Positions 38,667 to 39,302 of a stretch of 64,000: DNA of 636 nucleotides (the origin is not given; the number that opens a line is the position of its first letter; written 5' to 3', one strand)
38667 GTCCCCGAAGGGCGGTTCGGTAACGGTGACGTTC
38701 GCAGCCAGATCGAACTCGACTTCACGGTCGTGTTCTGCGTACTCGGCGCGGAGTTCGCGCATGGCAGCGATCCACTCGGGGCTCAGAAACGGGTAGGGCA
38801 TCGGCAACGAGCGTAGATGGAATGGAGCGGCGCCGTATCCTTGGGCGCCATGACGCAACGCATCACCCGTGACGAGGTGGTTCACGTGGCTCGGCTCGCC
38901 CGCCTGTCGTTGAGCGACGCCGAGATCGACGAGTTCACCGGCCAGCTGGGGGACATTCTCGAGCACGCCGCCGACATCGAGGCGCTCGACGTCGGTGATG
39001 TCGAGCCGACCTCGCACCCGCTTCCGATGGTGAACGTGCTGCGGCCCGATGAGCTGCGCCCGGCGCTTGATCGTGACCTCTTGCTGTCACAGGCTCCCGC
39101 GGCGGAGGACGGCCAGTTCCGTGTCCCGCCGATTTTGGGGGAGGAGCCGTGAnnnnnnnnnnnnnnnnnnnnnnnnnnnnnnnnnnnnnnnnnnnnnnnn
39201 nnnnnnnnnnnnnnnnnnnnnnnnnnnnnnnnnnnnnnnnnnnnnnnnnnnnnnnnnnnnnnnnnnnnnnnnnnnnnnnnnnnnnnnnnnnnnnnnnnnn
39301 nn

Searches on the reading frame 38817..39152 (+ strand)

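Call 45: search_protein_families(library=pfam, proteins=[window:38817-39152:+], max_evalue=0.000001)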
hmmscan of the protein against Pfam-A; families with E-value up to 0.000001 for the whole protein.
window:38817-39152:+ (111 aa): 1 family
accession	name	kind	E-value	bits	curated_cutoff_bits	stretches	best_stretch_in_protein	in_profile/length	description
PF02686.20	GatC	-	1.4e-21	76.9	23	1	32-103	1-66/66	Glu-tRNAGln amidotransferase C subunit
